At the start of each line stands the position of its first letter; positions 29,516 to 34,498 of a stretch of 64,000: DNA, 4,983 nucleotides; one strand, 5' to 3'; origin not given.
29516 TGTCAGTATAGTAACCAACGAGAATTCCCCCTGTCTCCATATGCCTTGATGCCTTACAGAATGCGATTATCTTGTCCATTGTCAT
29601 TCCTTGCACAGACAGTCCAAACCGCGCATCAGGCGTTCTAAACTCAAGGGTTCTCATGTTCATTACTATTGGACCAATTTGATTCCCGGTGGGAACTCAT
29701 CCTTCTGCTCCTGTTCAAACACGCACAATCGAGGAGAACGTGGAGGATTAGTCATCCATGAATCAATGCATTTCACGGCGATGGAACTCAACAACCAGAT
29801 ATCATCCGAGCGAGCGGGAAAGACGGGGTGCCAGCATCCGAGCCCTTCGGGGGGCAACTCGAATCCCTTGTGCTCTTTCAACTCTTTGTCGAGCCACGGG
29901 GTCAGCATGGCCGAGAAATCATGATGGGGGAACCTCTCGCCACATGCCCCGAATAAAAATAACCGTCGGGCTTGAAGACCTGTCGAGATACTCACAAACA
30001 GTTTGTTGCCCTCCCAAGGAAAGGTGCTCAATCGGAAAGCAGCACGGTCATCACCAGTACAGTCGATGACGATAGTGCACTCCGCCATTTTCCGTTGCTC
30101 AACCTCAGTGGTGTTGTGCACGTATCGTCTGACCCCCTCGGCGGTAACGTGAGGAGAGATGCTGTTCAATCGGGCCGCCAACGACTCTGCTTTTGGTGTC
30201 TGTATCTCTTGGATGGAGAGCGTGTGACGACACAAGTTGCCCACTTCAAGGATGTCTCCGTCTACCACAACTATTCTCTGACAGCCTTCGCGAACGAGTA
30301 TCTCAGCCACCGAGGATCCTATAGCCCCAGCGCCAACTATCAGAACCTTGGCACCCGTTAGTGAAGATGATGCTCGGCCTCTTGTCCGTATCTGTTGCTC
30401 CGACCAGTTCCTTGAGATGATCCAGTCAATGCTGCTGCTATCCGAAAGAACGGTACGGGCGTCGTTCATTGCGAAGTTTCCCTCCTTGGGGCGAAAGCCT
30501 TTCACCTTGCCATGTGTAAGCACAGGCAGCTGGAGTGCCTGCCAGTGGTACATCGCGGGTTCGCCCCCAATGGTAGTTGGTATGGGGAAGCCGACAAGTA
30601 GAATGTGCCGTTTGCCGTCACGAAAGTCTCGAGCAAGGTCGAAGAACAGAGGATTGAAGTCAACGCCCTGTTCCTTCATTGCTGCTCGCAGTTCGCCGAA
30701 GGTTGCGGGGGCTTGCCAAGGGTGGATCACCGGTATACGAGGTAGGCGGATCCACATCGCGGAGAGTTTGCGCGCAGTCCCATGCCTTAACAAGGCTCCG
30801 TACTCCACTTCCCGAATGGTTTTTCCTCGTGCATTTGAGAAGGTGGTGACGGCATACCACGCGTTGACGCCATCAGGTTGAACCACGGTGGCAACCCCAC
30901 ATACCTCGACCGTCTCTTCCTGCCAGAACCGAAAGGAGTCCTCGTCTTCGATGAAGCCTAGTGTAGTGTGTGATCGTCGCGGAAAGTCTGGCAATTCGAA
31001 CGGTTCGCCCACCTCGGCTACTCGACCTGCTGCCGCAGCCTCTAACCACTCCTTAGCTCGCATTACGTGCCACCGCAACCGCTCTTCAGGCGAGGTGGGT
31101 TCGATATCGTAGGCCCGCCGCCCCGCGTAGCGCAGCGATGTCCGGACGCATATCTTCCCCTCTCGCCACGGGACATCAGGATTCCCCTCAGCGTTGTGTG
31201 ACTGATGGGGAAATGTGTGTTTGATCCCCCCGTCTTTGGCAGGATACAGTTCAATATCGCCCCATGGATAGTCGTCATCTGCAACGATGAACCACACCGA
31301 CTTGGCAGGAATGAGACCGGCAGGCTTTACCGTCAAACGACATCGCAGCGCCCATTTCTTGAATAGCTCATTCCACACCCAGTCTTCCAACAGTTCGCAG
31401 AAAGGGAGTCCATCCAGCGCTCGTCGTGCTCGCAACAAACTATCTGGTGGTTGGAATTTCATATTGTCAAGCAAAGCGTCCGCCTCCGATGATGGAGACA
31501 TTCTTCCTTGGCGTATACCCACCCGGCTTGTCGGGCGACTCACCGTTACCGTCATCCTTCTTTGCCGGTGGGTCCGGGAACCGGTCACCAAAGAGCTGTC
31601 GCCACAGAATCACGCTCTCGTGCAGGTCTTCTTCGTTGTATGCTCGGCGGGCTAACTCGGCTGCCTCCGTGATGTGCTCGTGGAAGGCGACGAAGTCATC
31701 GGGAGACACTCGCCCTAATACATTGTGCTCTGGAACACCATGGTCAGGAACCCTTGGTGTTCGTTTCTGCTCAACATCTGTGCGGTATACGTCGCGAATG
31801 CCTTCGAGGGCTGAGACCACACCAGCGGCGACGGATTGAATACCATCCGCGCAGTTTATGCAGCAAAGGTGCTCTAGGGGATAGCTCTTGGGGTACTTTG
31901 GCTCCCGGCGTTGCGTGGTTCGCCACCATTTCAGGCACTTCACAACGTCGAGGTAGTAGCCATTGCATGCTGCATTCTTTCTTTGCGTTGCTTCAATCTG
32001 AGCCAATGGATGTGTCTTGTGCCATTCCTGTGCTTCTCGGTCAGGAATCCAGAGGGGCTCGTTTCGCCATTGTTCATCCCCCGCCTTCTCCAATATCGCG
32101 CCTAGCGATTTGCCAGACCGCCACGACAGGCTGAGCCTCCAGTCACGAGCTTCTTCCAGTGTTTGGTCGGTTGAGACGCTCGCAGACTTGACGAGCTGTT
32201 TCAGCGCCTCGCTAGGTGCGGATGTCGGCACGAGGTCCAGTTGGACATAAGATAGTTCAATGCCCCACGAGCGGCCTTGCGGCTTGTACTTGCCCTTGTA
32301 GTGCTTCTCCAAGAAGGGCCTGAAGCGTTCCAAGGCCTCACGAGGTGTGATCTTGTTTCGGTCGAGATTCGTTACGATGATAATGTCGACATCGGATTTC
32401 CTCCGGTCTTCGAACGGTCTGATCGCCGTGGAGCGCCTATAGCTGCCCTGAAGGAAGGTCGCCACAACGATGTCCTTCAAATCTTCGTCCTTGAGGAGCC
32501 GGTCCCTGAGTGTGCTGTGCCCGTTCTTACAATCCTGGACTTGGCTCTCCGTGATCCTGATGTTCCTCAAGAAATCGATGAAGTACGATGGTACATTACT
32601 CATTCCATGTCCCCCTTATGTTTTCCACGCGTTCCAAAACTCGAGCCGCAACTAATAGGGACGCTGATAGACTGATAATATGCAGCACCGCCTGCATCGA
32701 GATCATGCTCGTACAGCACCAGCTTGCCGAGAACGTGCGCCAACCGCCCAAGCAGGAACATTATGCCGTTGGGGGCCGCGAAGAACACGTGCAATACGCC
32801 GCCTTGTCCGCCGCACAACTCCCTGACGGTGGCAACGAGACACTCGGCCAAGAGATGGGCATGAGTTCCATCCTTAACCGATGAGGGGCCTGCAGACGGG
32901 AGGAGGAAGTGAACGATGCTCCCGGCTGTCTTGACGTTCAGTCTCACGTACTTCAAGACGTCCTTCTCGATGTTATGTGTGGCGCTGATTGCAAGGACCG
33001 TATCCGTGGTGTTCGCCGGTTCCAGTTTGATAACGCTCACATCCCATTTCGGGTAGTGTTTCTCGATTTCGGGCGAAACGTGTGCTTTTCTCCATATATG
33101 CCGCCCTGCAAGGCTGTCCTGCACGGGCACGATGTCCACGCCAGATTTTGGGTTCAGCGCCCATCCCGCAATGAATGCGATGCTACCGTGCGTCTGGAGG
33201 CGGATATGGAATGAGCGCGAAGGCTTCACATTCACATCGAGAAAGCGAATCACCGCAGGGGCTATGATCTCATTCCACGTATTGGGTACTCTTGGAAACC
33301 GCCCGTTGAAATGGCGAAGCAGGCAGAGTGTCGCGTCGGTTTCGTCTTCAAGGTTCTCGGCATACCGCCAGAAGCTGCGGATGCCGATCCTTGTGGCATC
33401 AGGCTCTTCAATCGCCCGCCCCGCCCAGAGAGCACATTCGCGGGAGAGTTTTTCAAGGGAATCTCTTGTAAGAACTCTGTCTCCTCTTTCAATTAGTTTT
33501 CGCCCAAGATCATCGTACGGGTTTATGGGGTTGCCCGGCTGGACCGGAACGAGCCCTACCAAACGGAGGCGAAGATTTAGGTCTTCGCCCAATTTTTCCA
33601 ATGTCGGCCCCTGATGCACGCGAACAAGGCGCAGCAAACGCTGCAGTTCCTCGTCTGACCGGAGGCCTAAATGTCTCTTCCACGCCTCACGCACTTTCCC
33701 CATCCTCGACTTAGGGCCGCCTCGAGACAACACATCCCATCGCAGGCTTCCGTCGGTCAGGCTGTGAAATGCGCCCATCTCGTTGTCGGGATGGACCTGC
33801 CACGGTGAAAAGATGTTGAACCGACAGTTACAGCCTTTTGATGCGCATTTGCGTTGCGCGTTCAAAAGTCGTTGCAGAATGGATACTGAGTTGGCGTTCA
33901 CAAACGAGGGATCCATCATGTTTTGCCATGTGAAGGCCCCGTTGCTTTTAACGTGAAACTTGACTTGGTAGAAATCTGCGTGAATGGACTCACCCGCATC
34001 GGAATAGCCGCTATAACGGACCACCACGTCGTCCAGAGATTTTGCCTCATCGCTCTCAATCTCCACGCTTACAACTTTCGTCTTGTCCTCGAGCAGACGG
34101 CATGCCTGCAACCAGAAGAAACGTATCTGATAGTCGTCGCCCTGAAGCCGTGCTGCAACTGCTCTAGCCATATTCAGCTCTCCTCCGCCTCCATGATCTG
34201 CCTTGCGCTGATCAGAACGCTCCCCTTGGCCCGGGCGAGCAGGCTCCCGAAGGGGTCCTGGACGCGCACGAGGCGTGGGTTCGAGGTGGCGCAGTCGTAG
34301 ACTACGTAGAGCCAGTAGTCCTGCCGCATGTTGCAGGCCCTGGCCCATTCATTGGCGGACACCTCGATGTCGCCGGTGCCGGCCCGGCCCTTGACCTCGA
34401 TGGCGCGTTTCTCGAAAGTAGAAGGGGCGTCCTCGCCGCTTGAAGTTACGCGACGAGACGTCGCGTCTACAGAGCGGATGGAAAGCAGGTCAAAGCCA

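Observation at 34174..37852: Defence helicase carries its own XRE-type HTH and sits behind a textbook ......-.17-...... promoter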

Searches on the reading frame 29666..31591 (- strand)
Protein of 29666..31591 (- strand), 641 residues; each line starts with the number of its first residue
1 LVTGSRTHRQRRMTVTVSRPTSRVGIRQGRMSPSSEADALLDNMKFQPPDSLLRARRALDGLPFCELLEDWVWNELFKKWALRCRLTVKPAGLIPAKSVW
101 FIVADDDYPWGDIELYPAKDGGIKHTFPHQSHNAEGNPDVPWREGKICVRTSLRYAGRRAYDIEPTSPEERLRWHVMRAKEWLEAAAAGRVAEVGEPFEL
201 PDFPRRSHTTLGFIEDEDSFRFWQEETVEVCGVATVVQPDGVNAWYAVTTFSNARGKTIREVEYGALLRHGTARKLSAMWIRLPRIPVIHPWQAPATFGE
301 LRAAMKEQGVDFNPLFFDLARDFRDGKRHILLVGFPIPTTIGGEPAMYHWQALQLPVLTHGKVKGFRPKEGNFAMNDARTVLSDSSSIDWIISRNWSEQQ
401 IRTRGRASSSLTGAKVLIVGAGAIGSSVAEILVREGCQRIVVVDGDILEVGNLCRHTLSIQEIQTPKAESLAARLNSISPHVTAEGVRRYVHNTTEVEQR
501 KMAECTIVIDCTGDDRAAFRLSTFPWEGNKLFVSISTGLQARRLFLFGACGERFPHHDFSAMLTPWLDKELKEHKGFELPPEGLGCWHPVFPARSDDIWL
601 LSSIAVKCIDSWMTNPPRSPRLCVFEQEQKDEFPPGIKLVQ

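Call 5: search_protein_families(library=pfam, proteins=[window:29666-31591:-], max_evalue=0.01)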
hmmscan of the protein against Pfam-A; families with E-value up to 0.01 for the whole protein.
window:29666-31591:- (641 aa): 7 families
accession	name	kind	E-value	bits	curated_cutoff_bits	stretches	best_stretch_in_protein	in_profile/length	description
PF00899.27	ThiF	-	1.9e-22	80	28.1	1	408-514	15-120/238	ThiF family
PF01488.26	Shikimate_DH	-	2.8e-08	34.4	24.3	1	409-510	8-110/138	Shikimate / quinate 5-dehydrogenase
PF02826.25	2-Hacid_dh_C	-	0.00015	21.7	25.1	1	394-442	21-65/178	D-isomer specific 2-hydroxyacid dehydrogenase, NAD binding domain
PF00070.33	Pyr_redox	-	0.0018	19.2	22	1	415-448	1-34/82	Pyridine nucleotide-disulphide oxidoreductase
PF03435.24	Sacchrp_dh_NADP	-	0.002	18.9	25.1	1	416-457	1-43/129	Saccharopine dehydrogenase NADP binding domain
PF07992.20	Pyr_redox_2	-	0.0027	17.6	26.1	1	400-464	129-191/291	Pyridine nucleotide-disulphide oxidoreductase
PF02254.24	TrkA_N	-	0.0038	18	23.8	1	416-450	1-34/116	TrkA-N domain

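Call 6: search_protein_families(library=padloc, proteins=[window:29666-31591:-], max_evalue=0.001)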
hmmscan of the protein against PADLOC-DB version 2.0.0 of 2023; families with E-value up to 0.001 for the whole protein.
window:29666-31591:- (641 aa): 32 families (the best 25 are shown)
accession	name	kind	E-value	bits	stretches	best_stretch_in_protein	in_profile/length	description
PDLC00848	E1-E2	-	6.6e-208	689.8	1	46-639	4-600/607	E1-E2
PDLC00839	E1-E2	-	6.4e-174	577.5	1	45-639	2-599/602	E1-E2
PDLC00835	E1-E2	-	3.9e-122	407.1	1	48-634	2-594/778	E1-E2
PDLC00852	E1-E2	-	8.4e-43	144.8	1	206-613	135-522/546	E1-E2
PDLC00827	E1-E2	-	7.1e-37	125.1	1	326-616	254-532/711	E1-E2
PDLC00836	E1-E2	-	8.7e-28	95.2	1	277-521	206-450/602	E1-E2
PDLC00856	E1-E2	-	7.4e-27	92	1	268-517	204-425/573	E1-E2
PDLC00855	E1-E2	-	3e-25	87.3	1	404-522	293-416/579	E1-E2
PDLC00837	E1-E2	-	1.1e-24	85.2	1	395-522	307-438/593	E1-E2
PDLC00844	E1-E2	-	1.9e-24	84.2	1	398-536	260-399/489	E1-E2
PDLC00842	E1-E2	-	1.1e-20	71.9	1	396-516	287-407/549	E1-E2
PDLC00853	E1-E2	-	1.2e-20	72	1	377-516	274-411/546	E1-E2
PDLC00832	E1-E2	-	1.1e-19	68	1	400-514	325-439/588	E1-E2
PDLC00847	E1-E2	-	2.1e-18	64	1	397-515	270-387/523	E1-E2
PDLC00826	E1-E2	-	2.5e-18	64.1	1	393-523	312-442/576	E1-E2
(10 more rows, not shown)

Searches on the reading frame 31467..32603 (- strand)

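Call 5: search_protein_families(library=pfam, proteins=[window:31467-32603:-], max_evalue=0.01)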
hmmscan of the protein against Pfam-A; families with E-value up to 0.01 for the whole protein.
window:31467-32603:- (378 aa): 2 families
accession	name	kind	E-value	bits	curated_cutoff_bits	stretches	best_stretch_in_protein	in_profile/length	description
PF18144.7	SMODS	-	1e-27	97.8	26.5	1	4-128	3-131/164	Second Messenger Oligonucleotide or Dinucleotide Synthetase domain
PF21654.3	DncV-like_NTFase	-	0.00036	21.8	24.9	1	49-106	3-60/90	Cyclic GMP-AMP synthase DncV-like, nucleotidyltransferase domain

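Call 6: search_protein_families(library=padloc, proteins=[window:31467-32603:-], max_evalue=0.001)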
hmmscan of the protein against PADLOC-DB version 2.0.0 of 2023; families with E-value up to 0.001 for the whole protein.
window:31467-32603:- (378 aa): 34 families (the best 25 are shown)
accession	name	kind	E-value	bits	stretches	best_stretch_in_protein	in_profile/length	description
PDLC00822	Cyclase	-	1.1e-151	503.5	1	3-378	2-375/375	oligonucleotide-cyclase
PDLC00773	Cyclase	-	4e-64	215.3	2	181-351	133-303/334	oligonucleotide-cyclase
PDLC00810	Cyclase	-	1e-33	115.3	2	185-352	138-312/335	oligonucleotide-cyclase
PDLC00823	Cyclase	-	7.3e-30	102.6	2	179-344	126-283/285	oligonucleotide-cyclase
PDLC00798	Cyclase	-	7.3e-29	99.3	2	183-344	135-297/344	oligonucleotide-cyclase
PDLC00793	Cyclase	-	3.9e-22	77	2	184-348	137-303/462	oligonucleotide-cyclase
PDLC00809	Cyclase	-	7.1e-19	66.5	2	1-119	1-114/295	oligonucleotide-cyclase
PDLC00818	Cyclase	-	9.6e-18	62.8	1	181-350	144-300/322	oligonucleotide-cyclase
PDLC00787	Cyclase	-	1.7e-17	61.7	2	185-349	140-307/333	oligonucleotide-cyclase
PDLC00774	Cyclase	-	1.7e-17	61.6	2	191-354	144-297/316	oligonucleotide-cyclase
PDLC00769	Cyclase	-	2.7e-17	61.1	1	4-130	3-125/261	oligonucleotide-cyclase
PDLC00780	Cyclase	-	7.4e-17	59.5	1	10-200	15-173/388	oligonucleotide-cyclase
PDLC00795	Cyclase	-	2.4e-16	57.8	2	1-103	1-104/340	oligonucleotide-cyclase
PDLC00820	Cyclase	-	6.1e-16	56.6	1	11-127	10-128/324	oligonucleotide-cyclase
PDLC00802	Cyclase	-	5.8e-15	53.3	1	186-344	178-330/332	oligonucleotide-cyclase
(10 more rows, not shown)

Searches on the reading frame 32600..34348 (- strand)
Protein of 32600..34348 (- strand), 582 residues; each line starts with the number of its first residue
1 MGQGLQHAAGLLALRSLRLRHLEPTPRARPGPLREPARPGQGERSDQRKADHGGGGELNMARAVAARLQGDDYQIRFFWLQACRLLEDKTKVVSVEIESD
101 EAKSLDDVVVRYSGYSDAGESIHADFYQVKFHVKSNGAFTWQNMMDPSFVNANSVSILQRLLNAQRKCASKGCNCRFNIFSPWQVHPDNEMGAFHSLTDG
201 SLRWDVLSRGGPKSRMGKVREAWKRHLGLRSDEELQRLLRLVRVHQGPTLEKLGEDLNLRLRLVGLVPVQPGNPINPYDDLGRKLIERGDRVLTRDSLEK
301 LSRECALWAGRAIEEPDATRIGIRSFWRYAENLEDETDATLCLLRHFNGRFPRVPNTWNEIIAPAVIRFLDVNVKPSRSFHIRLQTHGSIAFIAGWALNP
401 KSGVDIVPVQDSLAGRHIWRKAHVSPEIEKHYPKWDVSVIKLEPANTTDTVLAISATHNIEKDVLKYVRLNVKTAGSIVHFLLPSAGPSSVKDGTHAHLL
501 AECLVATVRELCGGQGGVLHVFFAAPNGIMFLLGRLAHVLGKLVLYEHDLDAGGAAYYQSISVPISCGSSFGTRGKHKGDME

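Call 5: search_protein_families(library=pfam, proteins=[window:32600-34348:-], max_evalue=0.01)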
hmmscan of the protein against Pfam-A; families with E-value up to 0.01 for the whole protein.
window:32600-34348:- (582 aa): 1 family
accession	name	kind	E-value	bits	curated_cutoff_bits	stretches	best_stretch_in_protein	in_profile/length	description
PF18145.6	SAVED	-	1.9e-24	86.9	26.2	1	366-562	5-189/190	SMODS-associated and fused to various effectors sensor domain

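Call 6: search_protein_families(library=padloc, proteins=[window:32600-34348:-], max_evalue=0.001)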
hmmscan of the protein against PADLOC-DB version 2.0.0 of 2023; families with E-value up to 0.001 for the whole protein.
window:32600-34348:- (582 aa): 12 families
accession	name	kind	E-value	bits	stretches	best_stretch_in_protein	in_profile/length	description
PDLC00752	Effector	-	3.6e-154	512.3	1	60-564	1-507/508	Endonuclease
PDLC02004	SAVED3--SAVED_PDDEXK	-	7.8e-146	485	1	60-560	1-487/490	-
PDLC00737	Effector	-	2.8e-143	476.5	1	60-563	1-505/506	Endonuclease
PDLC00735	Effector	-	4.9e-48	162.2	1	317-562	213-459/462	Endonuclease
PDLC02005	SAVED3--SAVED_PDDEXK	-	2.4e-39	133.1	1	59-548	5-469/483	-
PDLC00741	Effector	-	2.3e-34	116.8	1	59-548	5-474/489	Endonuclease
PDLC02007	SAVED3--SAVED_PDDEXK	-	1.7e-24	84.4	1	60-553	1-475/485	-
PDLC02012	SAVED5--SAVED_TIR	-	2e-16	58.1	1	339-562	188-389/404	-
PDLC00744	Effector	-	4.9e-08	30.4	1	278-549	213-483/495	Endonuclease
PDLC00728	Effector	-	3.5e-05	20.9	1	377-551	225-396/432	TIR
PDLC02011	SAVED4--SAVED_TM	-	0.00027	18.6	1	440-551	169-262/278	-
PDLC02001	SAVED2--SAVED_TM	-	0.00041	17.6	1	443-549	224-327/353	-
